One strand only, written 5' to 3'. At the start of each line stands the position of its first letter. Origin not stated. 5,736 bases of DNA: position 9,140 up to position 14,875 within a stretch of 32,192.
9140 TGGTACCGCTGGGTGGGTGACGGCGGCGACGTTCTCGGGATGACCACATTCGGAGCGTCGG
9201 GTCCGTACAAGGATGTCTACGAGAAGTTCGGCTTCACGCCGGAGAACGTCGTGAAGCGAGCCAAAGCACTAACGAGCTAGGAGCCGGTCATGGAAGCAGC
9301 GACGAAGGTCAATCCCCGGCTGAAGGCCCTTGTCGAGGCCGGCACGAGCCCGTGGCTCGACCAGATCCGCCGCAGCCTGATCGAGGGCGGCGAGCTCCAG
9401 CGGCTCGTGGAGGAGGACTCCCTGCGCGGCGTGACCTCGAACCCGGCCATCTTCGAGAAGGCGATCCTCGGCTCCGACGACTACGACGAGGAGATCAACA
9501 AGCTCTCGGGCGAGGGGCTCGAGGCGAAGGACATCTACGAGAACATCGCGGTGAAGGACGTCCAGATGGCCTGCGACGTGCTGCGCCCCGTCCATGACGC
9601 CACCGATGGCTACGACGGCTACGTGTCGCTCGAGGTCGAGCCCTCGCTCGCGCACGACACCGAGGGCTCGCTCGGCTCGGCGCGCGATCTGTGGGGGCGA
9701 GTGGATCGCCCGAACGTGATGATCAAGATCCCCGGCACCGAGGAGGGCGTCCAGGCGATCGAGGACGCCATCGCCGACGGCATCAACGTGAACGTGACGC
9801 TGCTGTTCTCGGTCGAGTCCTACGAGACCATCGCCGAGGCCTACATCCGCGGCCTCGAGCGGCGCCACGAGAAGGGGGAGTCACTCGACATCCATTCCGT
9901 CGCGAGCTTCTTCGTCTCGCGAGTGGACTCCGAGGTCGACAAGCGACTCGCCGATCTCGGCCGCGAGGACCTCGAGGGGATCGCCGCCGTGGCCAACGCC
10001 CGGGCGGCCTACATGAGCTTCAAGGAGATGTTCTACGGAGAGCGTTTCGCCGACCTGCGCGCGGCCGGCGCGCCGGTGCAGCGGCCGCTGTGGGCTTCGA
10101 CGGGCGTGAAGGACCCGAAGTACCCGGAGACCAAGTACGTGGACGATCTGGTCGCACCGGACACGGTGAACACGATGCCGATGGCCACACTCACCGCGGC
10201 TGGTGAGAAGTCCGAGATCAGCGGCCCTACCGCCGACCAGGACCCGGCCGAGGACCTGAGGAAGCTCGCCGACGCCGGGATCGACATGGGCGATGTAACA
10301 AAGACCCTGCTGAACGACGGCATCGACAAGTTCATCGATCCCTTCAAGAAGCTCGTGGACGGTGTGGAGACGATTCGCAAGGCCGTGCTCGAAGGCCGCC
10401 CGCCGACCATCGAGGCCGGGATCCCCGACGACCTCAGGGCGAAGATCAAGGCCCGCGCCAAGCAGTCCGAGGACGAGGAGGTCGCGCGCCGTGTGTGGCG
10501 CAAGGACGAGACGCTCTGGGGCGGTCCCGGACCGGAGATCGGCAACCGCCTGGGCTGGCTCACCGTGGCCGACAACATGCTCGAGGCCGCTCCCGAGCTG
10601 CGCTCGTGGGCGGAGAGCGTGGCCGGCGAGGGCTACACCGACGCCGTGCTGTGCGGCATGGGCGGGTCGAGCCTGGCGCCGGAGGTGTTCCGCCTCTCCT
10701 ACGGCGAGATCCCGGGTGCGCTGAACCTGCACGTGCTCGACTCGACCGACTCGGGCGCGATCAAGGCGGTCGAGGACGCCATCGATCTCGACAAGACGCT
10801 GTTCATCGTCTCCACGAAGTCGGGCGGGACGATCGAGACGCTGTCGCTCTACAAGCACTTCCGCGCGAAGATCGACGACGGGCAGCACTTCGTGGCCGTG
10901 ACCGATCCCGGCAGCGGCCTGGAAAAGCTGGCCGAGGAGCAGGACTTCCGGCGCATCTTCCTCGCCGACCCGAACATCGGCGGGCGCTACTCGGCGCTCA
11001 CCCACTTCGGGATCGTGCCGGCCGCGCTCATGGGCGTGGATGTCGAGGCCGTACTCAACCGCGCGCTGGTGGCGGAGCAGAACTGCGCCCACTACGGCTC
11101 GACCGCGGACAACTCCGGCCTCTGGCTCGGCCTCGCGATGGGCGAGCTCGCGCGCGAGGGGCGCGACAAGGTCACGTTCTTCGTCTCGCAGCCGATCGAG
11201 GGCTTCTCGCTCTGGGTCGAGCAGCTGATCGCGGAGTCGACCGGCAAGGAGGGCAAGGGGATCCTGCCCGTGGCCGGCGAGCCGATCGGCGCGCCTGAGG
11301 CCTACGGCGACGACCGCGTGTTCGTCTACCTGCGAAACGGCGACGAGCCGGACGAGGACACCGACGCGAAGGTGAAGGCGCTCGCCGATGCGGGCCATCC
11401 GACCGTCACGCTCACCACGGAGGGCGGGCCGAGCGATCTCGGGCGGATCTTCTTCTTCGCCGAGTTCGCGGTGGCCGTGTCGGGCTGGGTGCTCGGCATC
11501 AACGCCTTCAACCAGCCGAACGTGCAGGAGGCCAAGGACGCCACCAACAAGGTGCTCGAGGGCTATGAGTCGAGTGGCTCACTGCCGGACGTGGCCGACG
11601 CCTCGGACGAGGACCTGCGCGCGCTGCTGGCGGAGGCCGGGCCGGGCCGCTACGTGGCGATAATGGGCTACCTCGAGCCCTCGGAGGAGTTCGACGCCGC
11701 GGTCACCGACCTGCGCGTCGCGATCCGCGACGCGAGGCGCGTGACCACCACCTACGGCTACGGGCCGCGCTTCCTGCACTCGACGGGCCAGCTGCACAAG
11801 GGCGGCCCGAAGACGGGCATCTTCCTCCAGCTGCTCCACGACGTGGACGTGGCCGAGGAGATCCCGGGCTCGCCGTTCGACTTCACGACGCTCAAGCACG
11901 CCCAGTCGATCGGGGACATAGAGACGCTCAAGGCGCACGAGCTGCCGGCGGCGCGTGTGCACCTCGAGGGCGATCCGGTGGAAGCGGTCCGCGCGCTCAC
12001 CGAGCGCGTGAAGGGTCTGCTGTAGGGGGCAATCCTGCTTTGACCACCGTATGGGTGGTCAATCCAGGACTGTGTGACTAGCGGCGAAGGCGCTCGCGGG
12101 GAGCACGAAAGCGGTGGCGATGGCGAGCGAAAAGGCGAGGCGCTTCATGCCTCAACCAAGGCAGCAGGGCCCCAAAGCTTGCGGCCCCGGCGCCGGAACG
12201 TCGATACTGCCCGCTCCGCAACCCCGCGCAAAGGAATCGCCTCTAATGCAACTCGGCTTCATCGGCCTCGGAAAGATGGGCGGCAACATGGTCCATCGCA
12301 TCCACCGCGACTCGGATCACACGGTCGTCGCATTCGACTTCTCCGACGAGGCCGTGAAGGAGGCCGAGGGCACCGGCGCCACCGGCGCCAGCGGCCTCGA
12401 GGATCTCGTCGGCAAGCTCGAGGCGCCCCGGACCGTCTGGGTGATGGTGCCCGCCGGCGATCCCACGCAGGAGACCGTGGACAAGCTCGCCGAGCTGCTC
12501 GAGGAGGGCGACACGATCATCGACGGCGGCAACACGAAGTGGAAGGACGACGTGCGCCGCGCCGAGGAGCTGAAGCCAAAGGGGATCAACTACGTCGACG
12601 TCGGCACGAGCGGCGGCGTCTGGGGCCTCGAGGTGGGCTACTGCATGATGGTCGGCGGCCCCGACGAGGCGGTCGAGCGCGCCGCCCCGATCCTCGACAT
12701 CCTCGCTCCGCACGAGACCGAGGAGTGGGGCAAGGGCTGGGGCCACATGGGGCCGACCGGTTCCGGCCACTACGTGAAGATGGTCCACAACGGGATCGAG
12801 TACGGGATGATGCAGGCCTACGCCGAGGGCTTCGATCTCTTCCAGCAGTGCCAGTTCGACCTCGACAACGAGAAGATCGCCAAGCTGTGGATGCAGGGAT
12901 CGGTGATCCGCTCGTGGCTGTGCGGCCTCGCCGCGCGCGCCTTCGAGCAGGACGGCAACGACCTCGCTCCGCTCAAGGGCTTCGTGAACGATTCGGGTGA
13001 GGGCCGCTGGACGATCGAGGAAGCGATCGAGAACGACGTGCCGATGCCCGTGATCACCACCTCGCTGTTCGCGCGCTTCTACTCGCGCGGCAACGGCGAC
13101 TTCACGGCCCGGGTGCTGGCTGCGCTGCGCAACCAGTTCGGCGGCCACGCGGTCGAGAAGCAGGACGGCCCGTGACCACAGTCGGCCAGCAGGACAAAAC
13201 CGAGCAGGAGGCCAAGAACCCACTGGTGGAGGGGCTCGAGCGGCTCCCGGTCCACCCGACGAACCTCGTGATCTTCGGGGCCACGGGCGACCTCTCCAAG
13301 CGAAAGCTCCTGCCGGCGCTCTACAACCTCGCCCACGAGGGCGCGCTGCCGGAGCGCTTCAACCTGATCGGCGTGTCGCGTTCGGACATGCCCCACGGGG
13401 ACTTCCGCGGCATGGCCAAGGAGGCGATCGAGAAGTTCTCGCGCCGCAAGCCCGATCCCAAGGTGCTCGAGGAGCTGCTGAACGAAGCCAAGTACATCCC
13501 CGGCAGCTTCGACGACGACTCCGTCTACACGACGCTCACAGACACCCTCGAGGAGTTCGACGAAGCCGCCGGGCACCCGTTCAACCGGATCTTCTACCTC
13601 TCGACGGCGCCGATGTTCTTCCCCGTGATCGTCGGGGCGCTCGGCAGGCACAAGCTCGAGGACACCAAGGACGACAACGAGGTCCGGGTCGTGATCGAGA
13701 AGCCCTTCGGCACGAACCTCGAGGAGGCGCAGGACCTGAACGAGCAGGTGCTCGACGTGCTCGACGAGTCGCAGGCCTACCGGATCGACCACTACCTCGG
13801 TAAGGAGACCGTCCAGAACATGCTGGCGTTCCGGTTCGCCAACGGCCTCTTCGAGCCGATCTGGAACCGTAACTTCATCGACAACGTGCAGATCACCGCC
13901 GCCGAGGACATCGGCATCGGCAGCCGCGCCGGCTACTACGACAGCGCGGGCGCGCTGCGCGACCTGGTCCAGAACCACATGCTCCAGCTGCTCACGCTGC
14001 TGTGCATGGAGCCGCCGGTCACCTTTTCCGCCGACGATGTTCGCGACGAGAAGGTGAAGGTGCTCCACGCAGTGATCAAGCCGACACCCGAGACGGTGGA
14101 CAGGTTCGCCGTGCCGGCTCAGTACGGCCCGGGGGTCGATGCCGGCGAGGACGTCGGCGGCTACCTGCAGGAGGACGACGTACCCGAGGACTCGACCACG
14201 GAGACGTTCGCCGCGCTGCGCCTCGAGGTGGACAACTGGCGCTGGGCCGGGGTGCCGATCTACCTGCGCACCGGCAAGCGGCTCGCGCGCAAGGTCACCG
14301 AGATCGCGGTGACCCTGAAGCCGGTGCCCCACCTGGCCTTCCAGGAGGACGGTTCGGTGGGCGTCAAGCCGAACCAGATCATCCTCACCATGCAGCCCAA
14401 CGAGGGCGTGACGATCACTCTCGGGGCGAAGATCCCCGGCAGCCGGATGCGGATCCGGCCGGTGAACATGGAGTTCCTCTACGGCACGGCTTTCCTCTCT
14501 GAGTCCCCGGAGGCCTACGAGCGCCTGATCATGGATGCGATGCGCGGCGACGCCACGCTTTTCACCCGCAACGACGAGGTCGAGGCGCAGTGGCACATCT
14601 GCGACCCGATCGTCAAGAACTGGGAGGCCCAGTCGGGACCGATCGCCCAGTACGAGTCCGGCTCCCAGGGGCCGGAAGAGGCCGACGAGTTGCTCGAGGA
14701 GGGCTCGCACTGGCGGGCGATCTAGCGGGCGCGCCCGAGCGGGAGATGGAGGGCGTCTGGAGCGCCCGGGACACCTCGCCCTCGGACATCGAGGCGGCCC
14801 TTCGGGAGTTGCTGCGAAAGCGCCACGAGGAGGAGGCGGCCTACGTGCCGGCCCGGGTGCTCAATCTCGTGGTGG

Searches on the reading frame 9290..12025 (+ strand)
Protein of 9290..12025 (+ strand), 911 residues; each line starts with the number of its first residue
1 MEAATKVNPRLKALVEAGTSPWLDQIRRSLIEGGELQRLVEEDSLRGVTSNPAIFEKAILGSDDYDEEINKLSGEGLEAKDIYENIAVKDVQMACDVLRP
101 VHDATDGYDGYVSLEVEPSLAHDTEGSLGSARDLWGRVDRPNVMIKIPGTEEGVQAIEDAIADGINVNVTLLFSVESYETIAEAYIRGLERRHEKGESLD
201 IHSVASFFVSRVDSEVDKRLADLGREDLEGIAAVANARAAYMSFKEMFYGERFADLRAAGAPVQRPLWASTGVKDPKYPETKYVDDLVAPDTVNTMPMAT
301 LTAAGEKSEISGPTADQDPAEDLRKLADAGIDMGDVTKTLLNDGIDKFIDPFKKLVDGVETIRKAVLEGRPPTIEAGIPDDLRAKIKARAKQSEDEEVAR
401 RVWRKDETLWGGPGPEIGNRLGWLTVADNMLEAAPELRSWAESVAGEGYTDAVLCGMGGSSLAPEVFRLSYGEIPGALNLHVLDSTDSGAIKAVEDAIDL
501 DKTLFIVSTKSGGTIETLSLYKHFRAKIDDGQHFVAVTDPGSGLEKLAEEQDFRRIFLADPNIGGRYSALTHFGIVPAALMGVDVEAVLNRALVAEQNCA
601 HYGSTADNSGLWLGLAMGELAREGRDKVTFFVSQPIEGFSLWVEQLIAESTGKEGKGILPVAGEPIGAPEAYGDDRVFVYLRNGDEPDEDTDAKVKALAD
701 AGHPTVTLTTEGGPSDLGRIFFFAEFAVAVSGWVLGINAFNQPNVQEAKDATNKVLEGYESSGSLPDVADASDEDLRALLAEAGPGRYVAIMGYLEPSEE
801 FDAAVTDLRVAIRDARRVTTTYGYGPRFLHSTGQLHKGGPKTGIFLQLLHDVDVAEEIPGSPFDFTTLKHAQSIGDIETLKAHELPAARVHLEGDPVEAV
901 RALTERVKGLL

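Call 51: search_protein_families(library=pfam, proteins=[window:9290-12025:+], max_evalue=0.00001)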
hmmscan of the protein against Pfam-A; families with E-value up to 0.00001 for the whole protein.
window:9290-12025:+ (911 aa): 2 families
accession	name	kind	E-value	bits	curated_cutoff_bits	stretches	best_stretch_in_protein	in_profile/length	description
PF00923.25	TAL_FSA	-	4.2e-81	272.9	27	1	22-356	2-282/285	Transaldolase/Fructose-6-phosphate aldolase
PF00342.24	PGI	-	2.5e-15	56.5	22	1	437-654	83-309/486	Phosphoglucose isomerase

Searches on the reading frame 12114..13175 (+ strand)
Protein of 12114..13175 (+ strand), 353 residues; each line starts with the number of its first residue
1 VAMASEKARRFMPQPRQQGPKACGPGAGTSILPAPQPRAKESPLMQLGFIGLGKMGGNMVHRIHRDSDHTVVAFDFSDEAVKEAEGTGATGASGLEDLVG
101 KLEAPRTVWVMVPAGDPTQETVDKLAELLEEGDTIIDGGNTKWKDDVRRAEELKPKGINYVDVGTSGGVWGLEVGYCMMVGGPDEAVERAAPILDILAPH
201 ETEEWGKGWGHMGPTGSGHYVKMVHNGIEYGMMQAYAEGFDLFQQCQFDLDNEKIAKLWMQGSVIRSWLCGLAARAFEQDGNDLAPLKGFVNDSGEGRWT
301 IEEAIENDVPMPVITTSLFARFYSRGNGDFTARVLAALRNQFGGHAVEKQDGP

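Call 51: search_protein_families(library=pfam, proteins=[window:12114-13175:+], max_evalue=0.00001)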
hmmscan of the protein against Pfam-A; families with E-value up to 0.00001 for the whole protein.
window:12114-13175:+ (353 aa): 2 families
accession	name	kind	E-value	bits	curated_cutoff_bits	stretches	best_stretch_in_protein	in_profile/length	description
PF03446.21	NAD_binding_2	-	6.7e-38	130.7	21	1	46-199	1-154/161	NAD binding domain of 6-phosphogluconate dehydrogenase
PF00393.24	6PGD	-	3.4e-23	82.9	27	1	218-326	1-115/290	6-phosphogluconate dehydrogenase, C-terminal domain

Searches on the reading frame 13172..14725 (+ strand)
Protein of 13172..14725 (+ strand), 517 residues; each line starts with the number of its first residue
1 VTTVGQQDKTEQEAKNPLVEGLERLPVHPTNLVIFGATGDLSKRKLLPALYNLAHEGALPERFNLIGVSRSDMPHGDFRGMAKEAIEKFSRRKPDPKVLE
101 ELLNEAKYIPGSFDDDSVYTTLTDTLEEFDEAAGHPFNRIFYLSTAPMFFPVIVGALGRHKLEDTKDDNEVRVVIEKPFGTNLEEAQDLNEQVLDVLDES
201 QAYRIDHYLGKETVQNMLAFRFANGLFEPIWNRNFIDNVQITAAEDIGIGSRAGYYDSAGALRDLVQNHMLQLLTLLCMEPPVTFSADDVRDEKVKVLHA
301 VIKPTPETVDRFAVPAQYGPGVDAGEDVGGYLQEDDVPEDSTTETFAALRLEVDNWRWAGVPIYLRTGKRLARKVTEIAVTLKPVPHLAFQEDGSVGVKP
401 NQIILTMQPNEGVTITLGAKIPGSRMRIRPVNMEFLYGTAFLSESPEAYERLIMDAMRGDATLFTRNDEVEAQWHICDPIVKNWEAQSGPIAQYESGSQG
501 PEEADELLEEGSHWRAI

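Call 51: search_protein_families(library=pfam, proteins=[window:13172-14725:+], max_evalue=0.00001)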
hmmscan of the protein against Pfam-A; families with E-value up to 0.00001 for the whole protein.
window:13172-14725:+ (517 aa): 2 families
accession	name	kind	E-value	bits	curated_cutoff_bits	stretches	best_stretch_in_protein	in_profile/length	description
PF02781.21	G6PD_C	-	7.8e-120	399.8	27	1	218-514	1-295/296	Glucose-6-phosphate dehydrogenase, C-terminal domain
PF00479.28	G6PD_N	-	1.1e-58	199.3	22.1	1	33-216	1-183/183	Glucose-6-phosphate dehydrogenase, NAD binding domain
